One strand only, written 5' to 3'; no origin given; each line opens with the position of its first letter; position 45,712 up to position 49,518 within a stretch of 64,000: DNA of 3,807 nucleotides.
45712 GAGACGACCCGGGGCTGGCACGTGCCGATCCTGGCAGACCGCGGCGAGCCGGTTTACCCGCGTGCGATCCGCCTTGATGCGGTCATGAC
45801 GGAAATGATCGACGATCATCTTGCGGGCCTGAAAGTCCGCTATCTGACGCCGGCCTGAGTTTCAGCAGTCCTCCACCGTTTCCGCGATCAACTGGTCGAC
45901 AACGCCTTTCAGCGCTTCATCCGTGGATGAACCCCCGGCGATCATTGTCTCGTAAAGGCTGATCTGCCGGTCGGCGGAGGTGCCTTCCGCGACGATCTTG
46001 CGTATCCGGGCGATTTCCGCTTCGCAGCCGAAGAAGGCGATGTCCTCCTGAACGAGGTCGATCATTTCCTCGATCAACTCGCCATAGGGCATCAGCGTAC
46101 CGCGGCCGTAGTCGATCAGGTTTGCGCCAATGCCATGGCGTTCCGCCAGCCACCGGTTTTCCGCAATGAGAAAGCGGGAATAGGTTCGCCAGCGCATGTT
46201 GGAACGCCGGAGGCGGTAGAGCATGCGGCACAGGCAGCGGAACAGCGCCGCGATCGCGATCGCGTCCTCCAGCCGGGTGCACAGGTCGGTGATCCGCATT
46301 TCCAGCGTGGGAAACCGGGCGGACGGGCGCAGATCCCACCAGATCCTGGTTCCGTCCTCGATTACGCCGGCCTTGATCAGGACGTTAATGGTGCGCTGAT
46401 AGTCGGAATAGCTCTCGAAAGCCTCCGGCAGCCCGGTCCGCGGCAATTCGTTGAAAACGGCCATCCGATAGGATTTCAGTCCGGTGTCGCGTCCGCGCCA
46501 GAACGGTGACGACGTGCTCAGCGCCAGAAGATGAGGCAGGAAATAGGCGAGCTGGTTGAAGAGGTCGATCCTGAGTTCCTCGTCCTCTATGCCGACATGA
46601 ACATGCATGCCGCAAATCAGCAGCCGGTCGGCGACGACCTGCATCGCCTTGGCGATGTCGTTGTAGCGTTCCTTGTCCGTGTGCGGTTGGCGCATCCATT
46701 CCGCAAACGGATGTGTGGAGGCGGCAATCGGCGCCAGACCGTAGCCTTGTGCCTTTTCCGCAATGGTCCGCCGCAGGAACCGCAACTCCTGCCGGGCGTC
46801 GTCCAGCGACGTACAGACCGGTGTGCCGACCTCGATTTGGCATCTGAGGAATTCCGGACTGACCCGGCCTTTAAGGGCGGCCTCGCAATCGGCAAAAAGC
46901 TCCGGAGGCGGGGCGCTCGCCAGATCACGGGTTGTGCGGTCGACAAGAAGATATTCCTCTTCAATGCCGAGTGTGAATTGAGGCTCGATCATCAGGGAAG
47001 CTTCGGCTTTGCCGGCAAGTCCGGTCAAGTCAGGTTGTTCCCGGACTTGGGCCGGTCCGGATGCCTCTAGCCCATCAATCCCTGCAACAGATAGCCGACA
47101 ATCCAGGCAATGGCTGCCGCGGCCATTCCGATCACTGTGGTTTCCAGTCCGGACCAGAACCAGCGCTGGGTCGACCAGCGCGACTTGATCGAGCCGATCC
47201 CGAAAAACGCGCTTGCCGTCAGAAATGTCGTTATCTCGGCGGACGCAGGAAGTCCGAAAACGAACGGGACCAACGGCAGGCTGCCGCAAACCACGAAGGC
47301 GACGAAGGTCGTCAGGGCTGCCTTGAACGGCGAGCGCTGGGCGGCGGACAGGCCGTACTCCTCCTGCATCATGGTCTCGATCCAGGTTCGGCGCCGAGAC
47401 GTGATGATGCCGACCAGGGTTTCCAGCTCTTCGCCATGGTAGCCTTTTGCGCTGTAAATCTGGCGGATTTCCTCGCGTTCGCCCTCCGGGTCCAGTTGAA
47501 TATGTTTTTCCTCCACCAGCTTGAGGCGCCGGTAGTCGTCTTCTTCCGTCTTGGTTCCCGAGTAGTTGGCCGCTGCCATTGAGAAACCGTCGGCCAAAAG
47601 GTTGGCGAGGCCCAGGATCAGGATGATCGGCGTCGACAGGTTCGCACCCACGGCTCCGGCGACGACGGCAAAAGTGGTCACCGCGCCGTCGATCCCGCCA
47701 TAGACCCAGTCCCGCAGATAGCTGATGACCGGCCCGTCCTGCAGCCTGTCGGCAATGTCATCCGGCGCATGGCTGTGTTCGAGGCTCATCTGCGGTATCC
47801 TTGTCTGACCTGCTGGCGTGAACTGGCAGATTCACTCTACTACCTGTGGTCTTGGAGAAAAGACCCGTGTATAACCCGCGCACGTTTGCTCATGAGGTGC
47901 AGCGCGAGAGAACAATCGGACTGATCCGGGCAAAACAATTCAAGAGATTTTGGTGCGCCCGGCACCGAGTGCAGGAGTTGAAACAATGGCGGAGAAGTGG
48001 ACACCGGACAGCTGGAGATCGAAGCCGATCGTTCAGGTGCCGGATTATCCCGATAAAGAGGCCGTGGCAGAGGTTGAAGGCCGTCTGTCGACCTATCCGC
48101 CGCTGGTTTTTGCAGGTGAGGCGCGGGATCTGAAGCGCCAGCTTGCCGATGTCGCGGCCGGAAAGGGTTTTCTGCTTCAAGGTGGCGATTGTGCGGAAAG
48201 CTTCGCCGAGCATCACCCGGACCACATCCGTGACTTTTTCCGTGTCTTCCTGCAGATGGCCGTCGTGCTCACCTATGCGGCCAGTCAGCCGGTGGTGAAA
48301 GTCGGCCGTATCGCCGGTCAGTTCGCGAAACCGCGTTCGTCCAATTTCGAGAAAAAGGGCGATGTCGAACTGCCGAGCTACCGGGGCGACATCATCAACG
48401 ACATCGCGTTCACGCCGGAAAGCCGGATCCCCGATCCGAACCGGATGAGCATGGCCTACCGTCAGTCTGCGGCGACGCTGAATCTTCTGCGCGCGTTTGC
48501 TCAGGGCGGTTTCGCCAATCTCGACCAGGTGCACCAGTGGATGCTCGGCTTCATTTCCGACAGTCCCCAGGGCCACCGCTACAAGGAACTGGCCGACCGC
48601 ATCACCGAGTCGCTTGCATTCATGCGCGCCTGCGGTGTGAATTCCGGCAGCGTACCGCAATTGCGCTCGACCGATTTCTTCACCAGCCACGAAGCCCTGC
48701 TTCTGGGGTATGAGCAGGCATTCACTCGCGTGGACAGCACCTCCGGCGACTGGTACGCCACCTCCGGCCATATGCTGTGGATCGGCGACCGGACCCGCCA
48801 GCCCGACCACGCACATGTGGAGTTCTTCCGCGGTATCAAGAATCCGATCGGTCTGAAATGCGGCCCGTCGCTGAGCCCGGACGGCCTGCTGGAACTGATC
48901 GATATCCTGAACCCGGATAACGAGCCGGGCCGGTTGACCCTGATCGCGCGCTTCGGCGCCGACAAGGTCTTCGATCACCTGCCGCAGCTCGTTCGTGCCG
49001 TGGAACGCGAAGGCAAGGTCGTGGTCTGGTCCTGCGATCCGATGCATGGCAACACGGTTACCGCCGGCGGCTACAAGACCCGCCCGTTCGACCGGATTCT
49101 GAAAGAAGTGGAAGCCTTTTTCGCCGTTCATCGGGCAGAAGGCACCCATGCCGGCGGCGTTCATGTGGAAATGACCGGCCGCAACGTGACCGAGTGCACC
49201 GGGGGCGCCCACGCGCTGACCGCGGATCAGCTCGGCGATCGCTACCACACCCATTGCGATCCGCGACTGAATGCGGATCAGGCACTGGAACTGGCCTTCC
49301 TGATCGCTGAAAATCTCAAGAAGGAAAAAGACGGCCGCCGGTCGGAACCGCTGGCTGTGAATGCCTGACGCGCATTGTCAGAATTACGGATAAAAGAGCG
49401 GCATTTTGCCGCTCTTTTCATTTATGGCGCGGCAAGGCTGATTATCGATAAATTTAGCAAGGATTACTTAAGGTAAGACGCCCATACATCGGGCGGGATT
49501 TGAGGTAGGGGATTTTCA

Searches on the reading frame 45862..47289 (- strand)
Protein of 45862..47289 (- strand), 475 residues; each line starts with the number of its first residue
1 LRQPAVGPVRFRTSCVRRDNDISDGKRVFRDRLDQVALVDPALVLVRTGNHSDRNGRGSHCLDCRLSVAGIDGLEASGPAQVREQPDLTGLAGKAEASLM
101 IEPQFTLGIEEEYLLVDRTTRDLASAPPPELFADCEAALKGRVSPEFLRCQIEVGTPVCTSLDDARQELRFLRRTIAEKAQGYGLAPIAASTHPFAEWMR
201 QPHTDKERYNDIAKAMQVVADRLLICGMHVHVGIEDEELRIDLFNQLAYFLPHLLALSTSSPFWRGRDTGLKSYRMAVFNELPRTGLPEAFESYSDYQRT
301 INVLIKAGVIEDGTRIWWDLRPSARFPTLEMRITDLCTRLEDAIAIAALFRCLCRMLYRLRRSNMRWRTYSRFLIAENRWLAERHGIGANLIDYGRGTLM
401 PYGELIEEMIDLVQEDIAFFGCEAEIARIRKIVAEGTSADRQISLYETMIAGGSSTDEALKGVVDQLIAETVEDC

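Call 15: search_protein_families(library=pfam, proteins=[window:45862-47289:-], max_evalue=0.0001)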
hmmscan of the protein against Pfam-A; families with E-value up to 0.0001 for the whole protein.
window:45862-47289:- (475 aa): 1 family
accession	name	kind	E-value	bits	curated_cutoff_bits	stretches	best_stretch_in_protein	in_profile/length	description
PF04107.18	GCS2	-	1.8e-56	192.1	21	1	107-385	1-289/291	Glutamate-cysteine ligase family 2(GCS2)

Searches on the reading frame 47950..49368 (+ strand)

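Call 15: search_protein_families(library=pfam, proteins=[window:47950-49368:+], max_evalue=0.0001)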
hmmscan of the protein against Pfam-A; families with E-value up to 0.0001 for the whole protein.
window:47950-49368:+ (472 aa): 1 family
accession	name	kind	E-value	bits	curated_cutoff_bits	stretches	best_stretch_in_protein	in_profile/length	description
PF01474.22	DAHP_synth_2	-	6.5e-212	704.2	27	1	17-453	1-438/438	Class-II DAHP synthetase family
